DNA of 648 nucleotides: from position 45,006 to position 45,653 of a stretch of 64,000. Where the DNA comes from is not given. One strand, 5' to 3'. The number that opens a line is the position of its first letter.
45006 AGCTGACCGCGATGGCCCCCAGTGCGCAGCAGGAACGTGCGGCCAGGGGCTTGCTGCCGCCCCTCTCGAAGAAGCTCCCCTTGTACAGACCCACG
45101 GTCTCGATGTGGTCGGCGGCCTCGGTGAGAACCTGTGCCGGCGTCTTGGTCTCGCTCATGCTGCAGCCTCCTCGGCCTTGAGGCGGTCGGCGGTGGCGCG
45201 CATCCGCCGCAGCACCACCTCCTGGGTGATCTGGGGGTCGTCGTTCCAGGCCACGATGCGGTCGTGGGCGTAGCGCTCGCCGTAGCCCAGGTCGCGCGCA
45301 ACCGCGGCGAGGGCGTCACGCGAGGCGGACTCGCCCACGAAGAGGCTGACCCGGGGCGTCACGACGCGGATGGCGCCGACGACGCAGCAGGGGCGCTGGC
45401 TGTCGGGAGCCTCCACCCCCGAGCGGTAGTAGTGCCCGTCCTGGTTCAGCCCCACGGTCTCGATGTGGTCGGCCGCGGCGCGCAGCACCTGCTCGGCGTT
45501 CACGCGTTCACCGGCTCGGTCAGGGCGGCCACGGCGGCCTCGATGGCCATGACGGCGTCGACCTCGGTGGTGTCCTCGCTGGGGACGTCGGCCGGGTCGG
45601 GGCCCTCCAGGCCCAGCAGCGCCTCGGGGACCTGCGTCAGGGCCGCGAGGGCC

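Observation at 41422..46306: Tandem paralogous gene family (AADH-PCC-WND motifs), five clustered copies plus a sixth at 50314-50760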

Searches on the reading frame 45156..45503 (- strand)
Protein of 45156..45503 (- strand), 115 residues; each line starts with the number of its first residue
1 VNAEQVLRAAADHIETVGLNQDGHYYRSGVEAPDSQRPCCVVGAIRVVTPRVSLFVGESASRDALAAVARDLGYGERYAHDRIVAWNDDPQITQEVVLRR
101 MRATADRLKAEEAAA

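Call 3: search_protein_families(library=pfam, proteins=[window:45156-45503:-], max_evalue=1)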
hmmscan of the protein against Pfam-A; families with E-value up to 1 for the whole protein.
window:45156-45503:- (115 aa): 1 family
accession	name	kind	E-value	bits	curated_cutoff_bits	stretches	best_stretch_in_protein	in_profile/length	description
PF19698.5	DUF6197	-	3.8e-18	66.2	24.6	1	3-107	6-111/111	Family of unknown function (DUF6197)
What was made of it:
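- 45156..45503 (-): Copy D: the minimal DUF6197 domain (115 aa), coupled to E by a GTGA overlap. PF19698 E 3.8e-18 (call 3).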

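Call 4: search_protein_families(library=phrogs, proteins=[window:45156-45503:-], max_evalue=0.01)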
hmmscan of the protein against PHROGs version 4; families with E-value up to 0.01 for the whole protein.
window:45156-45503:- (115 aa): 2 families
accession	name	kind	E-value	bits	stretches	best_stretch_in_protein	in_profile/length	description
phrog_762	-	unknown function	7.2e-10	39.8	1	1-113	42-156/281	-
phrog_16237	-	unknown function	0.0023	18.7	1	3-97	98-184/188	-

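Call 15: find_homologous_proteins(query=window:45156-45503:-, max_evalue=0.001)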
Query window:45156-45503:- (115 aa): 2 proteins with E <= 0.001 among 109 candidates.
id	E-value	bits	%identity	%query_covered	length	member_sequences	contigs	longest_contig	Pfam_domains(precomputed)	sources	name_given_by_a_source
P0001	3.7e-68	244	99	100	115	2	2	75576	PF19698.6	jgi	-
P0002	7.2e-6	44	38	90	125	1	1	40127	PF19698.6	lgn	-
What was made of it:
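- Tried and rejected: The word-indexed protein search with one copy found 2 proteins (call 15).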

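Call 19: search_solved_structures(query=A2, max_evalue=10, show_alignments=2)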
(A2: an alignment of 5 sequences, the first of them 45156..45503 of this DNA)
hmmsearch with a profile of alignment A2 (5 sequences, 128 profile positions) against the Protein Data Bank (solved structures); distinct sequences matched with E-value up to 10: 3.
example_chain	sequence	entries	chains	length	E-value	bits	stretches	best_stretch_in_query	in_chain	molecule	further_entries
1ygg_A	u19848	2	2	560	0.5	13.8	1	45-95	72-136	phosphoenolpyruvate carboxykinase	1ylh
1v6c_A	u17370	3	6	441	0.8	13.2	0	96-124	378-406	alkaline serine protease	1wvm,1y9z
1ytm_A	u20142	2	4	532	1.2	12.6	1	44-98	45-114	phosphoenolpyruvate carboxykinase [ATP]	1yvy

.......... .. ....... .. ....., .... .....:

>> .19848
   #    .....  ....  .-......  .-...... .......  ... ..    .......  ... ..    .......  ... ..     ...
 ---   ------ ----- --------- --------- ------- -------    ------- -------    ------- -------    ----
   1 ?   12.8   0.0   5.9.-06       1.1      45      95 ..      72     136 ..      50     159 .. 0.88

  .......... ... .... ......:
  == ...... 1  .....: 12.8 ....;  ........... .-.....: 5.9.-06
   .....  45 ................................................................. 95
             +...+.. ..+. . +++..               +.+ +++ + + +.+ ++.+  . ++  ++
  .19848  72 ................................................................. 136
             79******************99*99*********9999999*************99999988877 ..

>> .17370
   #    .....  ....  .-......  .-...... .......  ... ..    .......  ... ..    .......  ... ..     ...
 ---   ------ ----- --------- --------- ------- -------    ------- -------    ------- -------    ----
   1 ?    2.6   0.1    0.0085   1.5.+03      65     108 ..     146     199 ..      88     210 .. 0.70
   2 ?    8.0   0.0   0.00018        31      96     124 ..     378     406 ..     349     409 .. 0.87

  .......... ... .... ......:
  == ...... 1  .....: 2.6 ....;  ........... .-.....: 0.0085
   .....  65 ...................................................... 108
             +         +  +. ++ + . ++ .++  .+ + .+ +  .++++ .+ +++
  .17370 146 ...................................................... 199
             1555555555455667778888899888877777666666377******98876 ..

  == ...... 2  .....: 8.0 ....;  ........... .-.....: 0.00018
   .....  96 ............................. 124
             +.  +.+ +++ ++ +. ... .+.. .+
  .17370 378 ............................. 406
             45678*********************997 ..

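Call 20: search_protein_families(library=padloc, proteins=[window:45156-45503:-], max_evalue=0.1)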
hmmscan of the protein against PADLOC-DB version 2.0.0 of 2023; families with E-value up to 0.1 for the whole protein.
window:45156-45503:- (115 aa): 0 families

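Call 26: search_protein_representatives(alignment_id=A2)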
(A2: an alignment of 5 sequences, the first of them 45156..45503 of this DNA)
Query: 5 sequences, 128 profile positions. Proteins with E-value up to 0.001 (for the whole library): 3698; up to 1e-10: 204; up to 1e-30: 5. The best 150 are listed.
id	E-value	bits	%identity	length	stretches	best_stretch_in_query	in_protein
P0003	8.9e-50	184.4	-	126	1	1-128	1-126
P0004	5.2e-42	159.3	-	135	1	1-124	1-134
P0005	6.2e-37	142.9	-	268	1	1-124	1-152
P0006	1.3e-33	132.2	-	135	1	2-127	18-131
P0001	9.0e-33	129.5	-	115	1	6-128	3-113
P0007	7.7e-23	97.3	-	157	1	1-122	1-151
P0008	2.5e-20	89.2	-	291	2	4-125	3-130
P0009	6.2e-20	88.0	-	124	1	3-124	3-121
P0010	8.7e-19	84.2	-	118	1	1-122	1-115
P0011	5.7e-18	81.6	-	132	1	1-124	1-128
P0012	3.7e-17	79.0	-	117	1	1-124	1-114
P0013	5.9e-17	78.3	-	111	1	6-123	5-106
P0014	7.2e-17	78.0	-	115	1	5-121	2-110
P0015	1.1e-16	77.5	-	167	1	5-127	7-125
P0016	1.9e-16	76.7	-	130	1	3-123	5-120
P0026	2.0e-15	73.4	-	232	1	1-124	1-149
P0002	8.6e-15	71.3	-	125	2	4-54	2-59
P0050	4.2e-14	69.1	-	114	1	1-124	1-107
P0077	6.0e-13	65.4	-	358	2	6-124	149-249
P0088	1.4e-12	64.2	-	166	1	5-121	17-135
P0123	7.7e-12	61.8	-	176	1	5-122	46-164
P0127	1.0e-11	61.4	-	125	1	4-121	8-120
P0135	1.3e-11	61.1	-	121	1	5-121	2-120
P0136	1.3e-11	61.1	-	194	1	5-122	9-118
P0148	1.9e-11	60.5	-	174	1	5-123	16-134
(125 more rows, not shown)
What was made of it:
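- Family size: 3,698 clusters at 50% identity with E <= 1e-3 (call 26).
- Tried and rejected: The exhaustive HMM search was needed instead (call 26).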

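Call 29: find_homologous_proteins(query=A3, max_evalue=0.00001)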
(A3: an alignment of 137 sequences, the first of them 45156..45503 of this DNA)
Query A3 (137 sequences) (115 aa, profile of the alignment): 389 proteins with E <= 0.00001 among 8000 candidates; the best 120 are listed.
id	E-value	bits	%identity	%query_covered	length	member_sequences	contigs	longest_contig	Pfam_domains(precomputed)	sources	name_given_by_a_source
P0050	4.2e-31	126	32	97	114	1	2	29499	PF19698.6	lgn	-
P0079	1.1e-30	124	28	85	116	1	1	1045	PF19698.6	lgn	-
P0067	2.9e-30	123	37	94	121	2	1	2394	PF19698.6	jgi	jgi:hypothetical protein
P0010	3.9e-30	122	34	90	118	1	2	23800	PF19698.6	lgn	-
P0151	2.0e-29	120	35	81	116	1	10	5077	PF19698.6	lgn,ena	-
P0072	3.7e-29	119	33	90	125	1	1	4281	PF19698.6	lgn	-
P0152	4.2e-29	119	33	91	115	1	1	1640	PF19698.6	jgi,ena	-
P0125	3.3e-28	116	32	80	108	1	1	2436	PF19698.6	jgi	jgi:hypothetical protein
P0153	4.6e-28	116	29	87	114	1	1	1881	PF19698.6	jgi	jgi:hypothetical protein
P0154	6.1e-28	115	27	81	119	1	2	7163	PF19698.6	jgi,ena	-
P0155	6.4e-28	115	37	96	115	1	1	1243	PF19698.6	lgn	-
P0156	7.6e-28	115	36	42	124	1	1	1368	PF19698.6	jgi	jgi:hypothetical protein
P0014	8.1e-28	115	34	85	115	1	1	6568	PF19698.6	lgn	-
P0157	8.5e-28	115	43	18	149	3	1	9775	PF19698.6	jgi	jgi:hypothetical protein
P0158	1.8e-27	114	38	91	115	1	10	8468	PF19698.6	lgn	-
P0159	2.5e-27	113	27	92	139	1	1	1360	PF19698.6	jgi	jgi:hypothetical protein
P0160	3.6e-27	113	30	91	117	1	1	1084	PF19698.6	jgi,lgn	jgi:hypothetical protein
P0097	7.2e-27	112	32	90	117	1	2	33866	PF19698.6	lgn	-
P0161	8.8e-27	112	29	91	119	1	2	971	PF19698.6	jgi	jgi:hypothetical protein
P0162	1.3e-26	111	34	91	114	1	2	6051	PF19698.6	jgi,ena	-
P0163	1.5e-26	111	33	85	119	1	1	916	PF19698.6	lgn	-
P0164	1.6e-26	111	26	88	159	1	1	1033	PF19698.6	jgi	jgi:hypothetical protein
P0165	1.7e-26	111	32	89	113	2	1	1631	PF19698.6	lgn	-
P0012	1.9e-26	110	38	89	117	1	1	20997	PF19698.6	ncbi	-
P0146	2.1e-26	110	31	87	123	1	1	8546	PF19698.6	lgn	-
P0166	2.5e-26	110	32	35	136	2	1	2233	PF19698.6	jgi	jgi:hypothetical protein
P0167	2.7e-26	110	35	90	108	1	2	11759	PF19698.6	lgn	-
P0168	3.3e-26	110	37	64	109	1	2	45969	PF19698.6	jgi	-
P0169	1.0e-25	108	33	84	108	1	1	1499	PF19698.6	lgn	-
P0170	1.4e-25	108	29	88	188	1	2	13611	PF19698.6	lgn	-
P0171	1.9e-25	107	39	33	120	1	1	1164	PF19698.6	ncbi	-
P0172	2.0e-25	107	-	-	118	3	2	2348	PF19698.6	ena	-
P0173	2.1e-25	107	34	91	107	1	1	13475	PF19698.6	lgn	-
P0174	2.2e-25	107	32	91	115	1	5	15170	PF19698.6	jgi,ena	-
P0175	2.6e-25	107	34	100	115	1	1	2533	PF19698.6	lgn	-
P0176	3.2e-25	106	30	37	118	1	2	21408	PF19698.6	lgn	-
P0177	3.3e-25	106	32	90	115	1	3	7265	PF19698.6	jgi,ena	-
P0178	4.3e-25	106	33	91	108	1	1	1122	PF19698.6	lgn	-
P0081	7.8e-25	105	37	92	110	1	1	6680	PF19698.6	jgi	jgi:hypothetical protein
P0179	8.6e-25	105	31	92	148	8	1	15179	PF19698.6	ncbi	-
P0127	9.7e-25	105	29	87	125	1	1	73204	PF19698.6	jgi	jgi:hypothetical protein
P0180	1.1e-24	105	33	84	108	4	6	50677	PF19698.6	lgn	-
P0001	1.1e-24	105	99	100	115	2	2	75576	PF19698.6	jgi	-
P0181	1.2e-24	105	32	87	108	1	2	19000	PF19698.6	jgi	jgi:hypothetical protein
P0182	1.6e-24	104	31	90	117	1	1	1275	PF19698.6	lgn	-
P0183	1.7e-24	104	29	93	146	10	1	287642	PF19698.6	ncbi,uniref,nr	ncbi:hypothetical protein KBX03_09590 [Micromonospora sp. C72]|uniref:DUF6197 family protein n=1 Tax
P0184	1.7e-24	104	31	91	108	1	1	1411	PF19698.6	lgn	-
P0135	2.0e-24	104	30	92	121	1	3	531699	PF19698.6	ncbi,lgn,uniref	ncbi:DUF6197 family protein [Streptomyces griseus]|uniref:DUF6197 family protein n=1 Tax=Streptomyce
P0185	2.6e-24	104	45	27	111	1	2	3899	PF19698.6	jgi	jgi:hypothetical protein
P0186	4.3e-24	103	38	21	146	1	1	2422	PF19698.6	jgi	jgi:hypothetical protein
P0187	5.0e-24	103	32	91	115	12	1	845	PF19698.6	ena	-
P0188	5.2e-24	103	28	90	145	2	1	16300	PF19698.6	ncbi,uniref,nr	ncbi:DUF6197 family protein [Micromonospora globispora]|uniref:DUF6197 family protein n=1 Tax=Microm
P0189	5.3e-24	103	34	85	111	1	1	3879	PF19698.6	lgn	-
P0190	1.0e-23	102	31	88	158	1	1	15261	PF19698.6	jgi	jgi:hypothetical protein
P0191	1.1e-23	101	37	91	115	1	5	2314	PF19698.6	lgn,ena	-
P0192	1.5e-23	101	-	-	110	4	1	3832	PF19698.6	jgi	-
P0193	1.7e-23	101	29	77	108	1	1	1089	PF19698.6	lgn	-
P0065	2.0e-23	101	28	87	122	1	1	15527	PF19698.6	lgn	-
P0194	2.3e-23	100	34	96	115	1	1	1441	PF19698.6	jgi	jgi:hypothetical protein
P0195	2.8e-23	100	30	91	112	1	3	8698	PF19698.6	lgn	-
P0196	3.4e-23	100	38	37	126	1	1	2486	PF19698.6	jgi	jgi:hypothetical protein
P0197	4.6e-23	99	30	85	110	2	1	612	PF19698.6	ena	-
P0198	5.2e-23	99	32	91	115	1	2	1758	PF19698.6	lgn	-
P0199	5.8e-23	99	28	85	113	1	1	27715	PF19698.6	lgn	-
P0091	6.6e-23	99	27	88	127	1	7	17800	PF19698.6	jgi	jgi:hypothetical protein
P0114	7.7e-23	99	33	92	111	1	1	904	PF19698.6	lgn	-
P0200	8.9e-23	99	36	37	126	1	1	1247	PF19698.6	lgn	-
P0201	1.5e-22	98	37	95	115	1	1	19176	PF19698.6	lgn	-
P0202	3.6e-22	97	34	28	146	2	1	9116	PF19698.6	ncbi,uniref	ncbi:hypothetical protein [Micromonospora sp. NPDC049799]|uniref:DUF6197 family protein n=1 Tax=Micr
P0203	3.9e-22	96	35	94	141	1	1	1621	PF19698.6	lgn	-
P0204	4.3e-22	96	31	98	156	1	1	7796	PF19698.6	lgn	-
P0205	5.2e-22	96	31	96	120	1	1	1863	PF19698.6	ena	-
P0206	5.9e-22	96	29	81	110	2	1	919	PF19698.6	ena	-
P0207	6.6e-22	96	30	81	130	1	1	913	PF19698.6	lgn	-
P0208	8.0e-22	95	30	97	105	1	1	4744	PF19698.6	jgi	-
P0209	8.4e-22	95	30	81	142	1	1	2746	PF19698.6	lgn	-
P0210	9.5e-22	95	35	43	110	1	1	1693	PF19698.6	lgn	-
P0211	1.3e-21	95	41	19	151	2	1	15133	PF19698.6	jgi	jgi:hypothetical protein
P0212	1.4e-21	95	43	20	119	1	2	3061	PF19698.6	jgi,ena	-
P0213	1.6e-21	94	33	91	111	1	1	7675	PF19698.6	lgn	-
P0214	1.9e-21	94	27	82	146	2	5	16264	PF19698.6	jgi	jgi:hypothetical protein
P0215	1.9e-21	94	29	82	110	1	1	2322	PF19698.6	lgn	-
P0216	2.1e-21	94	40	28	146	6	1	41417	PF19698.6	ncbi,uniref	ncbi:hypothetical protein [Micromonospora sp. NPDC126480]|uniref:DUF6197 family protein n=1 Tax=Micr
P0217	2.2e-21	94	36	24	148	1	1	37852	PF19698.6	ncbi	ncbi:DUF6197 family protein [Micromonospora sp. I033]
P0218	3.7e-21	93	48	20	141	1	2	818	PF19698.6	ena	-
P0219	5.2e-21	93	31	90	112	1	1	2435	PF19698.6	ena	-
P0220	5.5e-21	93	36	85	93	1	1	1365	PF19698.6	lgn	-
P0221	5.7e-21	93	28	89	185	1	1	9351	PF19698.6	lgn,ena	-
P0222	1.2e-20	92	35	77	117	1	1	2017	PF19698.6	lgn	-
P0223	1.4e-20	91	27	92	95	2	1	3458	PF19698.6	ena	-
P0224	1.5e-20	91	36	85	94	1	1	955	PF19698.6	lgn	-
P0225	2.0e-20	91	27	88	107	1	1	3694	PF19698.6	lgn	-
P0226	2.9e-20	90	30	90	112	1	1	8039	PF19698.6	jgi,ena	-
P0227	3.0e-20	90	31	80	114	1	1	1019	PF19698.6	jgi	jgi:hypothetical protein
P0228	5.8e-20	89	45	19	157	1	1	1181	PF19698.6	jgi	jgi:hypothetical protein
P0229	6.0e-20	89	32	91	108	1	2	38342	PF19698.6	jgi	-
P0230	6.1e-20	89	32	98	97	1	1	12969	PF19698.6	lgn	-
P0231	6.6e-20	89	31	88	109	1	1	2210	PF19698.6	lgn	-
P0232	7.6e-20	89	31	60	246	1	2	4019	PF19698.6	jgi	-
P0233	1.0e-19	89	28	85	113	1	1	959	PF19698.6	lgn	-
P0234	1.3e-19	88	54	11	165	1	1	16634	PF19698.6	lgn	-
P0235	1.7e-19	88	27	85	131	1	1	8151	PF19698.6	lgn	-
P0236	1.8e-19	88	31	89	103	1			PF19698.6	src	-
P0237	2.2e-19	88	31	80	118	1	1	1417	PF19698.6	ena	-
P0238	2.2e-19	88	37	30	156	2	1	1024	PF19698.6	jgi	jgi:hypothetical protein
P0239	2.5e-19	87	35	44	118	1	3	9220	PF19698.6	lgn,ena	-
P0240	2.5e-19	87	42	23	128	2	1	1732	PF19698.6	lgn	-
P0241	2.6e-19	87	45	29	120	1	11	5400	PF19698.6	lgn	-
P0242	3.0e-19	87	30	94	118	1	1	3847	PF19698.6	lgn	-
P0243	3.5e-19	87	30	97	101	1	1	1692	PF19698.6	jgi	jgi:hypothetical protein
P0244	4.3e-19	87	29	85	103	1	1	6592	PF19698.6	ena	-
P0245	4.6e-19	87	25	88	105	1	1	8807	PF19698.6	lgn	-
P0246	4.7e-19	86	38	96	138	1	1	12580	PF19698.6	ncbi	-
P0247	5.5e-19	86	28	89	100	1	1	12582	PF19698.6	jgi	jgi:hypothetical protein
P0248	6.2e-19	86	28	85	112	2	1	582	PF19698.6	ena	-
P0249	6.9e-19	86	28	93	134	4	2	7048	PF19698.6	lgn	-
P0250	7.4e-19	86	32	91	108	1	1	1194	PF19698.6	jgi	-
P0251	9.4e-19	86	36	90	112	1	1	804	PF19698.6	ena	-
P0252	1.0e-18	85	41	19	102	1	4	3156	PF19698.6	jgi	jgi:putative intracellular protease/amidase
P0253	1.0e-18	85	32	94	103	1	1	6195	PF19698.6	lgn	-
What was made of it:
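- All named members are 'DUF6197 family protein' or hypothetical (call 29).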

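Call 32: search_solved_structures(query=A4, max_evalue=10, show_alignments=3)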
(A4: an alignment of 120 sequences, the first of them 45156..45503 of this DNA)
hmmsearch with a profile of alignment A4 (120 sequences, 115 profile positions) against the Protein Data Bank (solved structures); distinct sequences matched with E-value up to 10: 2.
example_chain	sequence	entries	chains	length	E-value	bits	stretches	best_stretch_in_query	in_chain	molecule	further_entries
1vl5_A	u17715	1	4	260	0.88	13.1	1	6-58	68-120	unknown conserved protein BH2331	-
3whb_A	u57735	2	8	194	1.4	12.4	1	6-32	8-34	Fatty acid metabolism regulator protein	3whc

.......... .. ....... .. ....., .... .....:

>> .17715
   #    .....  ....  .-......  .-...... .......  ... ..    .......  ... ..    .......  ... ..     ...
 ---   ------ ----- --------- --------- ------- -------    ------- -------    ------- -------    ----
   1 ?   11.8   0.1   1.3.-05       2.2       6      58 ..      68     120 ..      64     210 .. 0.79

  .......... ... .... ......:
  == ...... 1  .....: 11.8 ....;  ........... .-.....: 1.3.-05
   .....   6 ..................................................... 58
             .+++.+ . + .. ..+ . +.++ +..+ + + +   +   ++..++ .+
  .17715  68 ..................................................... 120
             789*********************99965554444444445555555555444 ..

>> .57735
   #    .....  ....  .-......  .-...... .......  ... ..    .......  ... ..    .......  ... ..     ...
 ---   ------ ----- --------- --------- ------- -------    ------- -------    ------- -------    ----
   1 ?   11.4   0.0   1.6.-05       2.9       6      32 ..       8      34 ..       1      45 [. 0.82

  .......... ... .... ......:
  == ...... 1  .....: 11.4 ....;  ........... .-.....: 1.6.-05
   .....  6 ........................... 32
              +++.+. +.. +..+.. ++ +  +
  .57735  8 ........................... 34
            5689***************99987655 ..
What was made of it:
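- Tried and rejected: Searches of solved structures by sequence found nothing significant (calls 19, 32).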

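Call 33: find_encoding_contigs(protein=P0001, flank=10000, max_places=4)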
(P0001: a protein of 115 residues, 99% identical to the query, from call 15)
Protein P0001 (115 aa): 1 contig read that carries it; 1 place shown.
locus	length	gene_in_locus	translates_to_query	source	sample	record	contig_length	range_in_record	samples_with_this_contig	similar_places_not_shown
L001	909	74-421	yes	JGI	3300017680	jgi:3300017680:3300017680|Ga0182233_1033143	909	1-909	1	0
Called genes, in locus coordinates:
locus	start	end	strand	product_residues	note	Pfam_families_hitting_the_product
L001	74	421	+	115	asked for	PF19698:DUF6197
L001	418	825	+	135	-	PF19698:DUF6197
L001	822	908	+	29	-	?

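Call 34: find_encoding_contigs(protein=P0135, flank=10000, max_places=3)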
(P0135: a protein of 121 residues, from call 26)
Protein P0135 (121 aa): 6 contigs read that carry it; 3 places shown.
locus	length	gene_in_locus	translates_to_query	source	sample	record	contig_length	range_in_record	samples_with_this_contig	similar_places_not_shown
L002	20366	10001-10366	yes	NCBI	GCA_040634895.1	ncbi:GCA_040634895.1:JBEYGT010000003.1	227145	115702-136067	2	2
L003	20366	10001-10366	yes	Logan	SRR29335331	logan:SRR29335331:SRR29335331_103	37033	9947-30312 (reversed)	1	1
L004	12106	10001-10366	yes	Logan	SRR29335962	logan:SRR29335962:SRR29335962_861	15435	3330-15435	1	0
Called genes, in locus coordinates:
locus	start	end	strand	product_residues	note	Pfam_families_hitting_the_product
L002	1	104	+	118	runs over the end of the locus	-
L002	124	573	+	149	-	PF02945:Endonuclease_7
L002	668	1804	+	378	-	-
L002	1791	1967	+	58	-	PF12728:HTH_17, PF13411:MerR_1 (weak), PF00376:MerR (weak)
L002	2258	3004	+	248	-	-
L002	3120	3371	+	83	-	-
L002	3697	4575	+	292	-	PF09250:Prim-Pol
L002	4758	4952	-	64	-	-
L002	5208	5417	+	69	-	-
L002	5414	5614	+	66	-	-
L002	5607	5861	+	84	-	-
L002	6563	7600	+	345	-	-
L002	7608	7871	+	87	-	-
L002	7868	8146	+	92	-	PF01844:HNH (weak)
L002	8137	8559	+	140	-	-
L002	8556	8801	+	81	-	PF11753:DUF3310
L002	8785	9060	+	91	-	-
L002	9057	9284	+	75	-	-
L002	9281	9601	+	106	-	-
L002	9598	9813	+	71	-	-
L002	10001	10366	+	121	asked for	PF19698:DUF6197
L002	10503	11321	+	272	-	PF13560:HTH_31, PF01381:HTH_3, PF13443:HTH_26 (weak)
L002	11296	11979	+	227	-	PF02467:Whib, PF02796:HTH_7 (faint), PF13560:HTH_31 (faint), PF01381:HTH_3 (faint), PF13384:HTH_23 (weak), PF13542:HTH_Tnp_ISL3 (faint), PF13936:HTH_38 (faint), PF13518:HTH_28 (faint), +1 more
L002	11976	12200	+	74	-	-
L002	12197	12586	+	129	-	-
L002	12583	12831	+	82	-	-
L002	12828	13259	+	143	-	-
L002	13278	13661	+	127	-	PF19698:DUF6197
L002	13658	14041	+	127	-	PF19698:DUF6197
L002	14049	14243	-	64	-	-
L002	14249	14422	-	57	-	-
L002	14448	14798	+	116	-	PF19698:DUF6197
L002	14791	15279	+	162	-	-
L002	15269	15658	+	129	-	PF19698:DUF6197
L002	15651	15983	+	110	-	PF19698:DUF6197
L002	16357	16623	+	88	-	-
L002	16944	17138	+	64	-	-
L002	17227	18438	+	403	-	PF13481:AAA_25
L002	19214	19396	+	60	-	-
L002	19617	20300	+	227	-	-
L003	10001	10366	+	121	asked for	PF19698:DUF6197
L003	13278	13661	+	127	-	PF19698:DUF6197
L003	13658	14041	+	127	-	PF19698:DUF6197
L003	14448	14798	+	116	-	PF19698:DUF6197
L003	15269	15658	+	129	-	PF19698:DUF6197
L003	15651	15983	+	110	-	PF19698:DUF6197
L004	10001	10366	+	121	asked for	PF19698:DUF6197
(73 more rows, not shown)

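Call 37: search_dna_similar(query=window:45156-45503:-, collection=phages, mode=protein, max_rows=40, max_evalue=1)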
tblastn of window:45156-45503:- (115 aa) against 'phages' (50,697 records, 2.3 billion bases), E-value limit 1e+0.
Records with a match: 3; places in all: 5; records where one place covers at least 80% of the query: 3.
Best place of each record, by identity: <60% 3.
By first word of the organism name: Rhodococcus 3.
By host as written in the record: Rhodococcus equi NRRL B-16538 3.
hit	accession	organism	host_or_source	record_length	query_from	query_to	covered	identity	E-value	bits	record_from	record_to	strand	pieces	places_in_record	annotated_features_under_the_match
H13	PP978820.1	Rhodococcus phage Madraxi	Rhodococcus equi NRRL B-16538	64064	3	106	90%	33.7%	2e-2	39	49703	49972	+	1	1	81: hypothetical protein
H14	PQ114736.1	Rhodococcus phage Dorin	Rhodococcus equi NRRL B-16538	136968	1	108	94%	31.0%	3e-4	44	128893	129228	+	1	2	263: hypothetical protein | 262: hypothetical protein | 264: hypothetical protein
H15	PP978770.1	Rhodococcus phage Francesca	Rhodococcus equi NRRL B-16538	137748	1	108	94%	31.0%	3e-4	44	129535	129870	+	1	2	263: hypothetical protein | 262: hypothetical protein | 264: hypothetical protein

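Call 38: predict_structure(alignment_id=A4)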
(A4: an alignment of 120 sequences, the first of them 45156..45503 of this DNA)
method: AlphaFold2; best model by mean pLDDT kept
length: 115 residues; sequences in the alignment: 120
mean_pLDDT: 93.9   pTM: 0.87
mean pLDDT of the five models: 93.9, 93.4, 92.9, 92.9, 92.7
residues with pLDDT >= 90: 101; 70-90: 7; 50-70: 7; < 50: 0
segments of 3 or more residues with pLDDT < 50: none
pLDDT, mean of each block of 10 residues (from residue 1): 97 98 95 97 95 68 96 92 97 98 98 96
secondary structure, 60 per line:
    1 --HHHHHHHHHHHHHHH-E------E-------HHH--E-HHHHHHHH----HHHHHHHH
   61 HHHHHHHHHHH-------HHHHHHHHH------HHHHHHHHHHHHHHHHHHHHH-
elements in order: H3-17 H41-48 H53-71 H79-87 H94-114
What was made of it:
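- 45156..45503 (-): The AlphaFold2 model has pLDDT 93.9 and pTM 0.87 and shows five helices (call 38).
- On Pfam PF19698 DUF6197: The copy D model has pLDDT 93.9 and five helices (call 38).
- Fold: model pLDDT 93.9 (call 38). There are thousands of homologues and a confident fold (calls 26, 38).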

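Call 40: find_encoding_contigs(protein=P0183, flank=10000, max_places=2)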
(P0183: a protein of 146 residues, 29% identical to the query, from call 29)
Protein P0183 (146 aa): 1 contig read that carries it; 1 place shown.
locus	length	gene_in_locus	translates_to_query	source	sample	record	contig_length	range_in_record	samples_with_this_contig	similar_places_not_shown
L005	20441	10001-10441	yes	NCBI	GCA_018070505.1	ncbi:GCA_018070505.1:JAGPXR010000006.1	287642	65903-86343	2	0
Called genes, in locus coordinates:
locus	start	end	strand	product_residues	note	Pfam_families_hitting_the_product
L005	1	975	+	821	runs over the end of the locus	PF13588:HSDR_N_2, PF02384:N6_Mtase, PF01170:UPF0020 (faint), PF07669:Eco57I (faint), PF02384:N6_Mtase (weak)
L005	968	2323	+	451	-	-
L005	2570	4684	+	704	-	PF10592:AIPR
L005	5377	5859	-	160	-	PF00293:NUDIX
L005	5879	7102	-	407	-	PF13560:HTH_31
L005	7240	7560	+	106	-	-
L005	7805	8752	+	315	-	-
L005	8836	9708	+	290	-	PF01580:FtsK_SpoIIIE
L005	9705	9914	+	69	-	-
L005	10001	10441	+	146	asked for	PF19698:DUF6197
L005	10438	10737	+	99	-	-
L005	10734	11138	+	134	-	-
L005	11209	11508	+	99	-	-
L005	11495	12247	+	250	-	-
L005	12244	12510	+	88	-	-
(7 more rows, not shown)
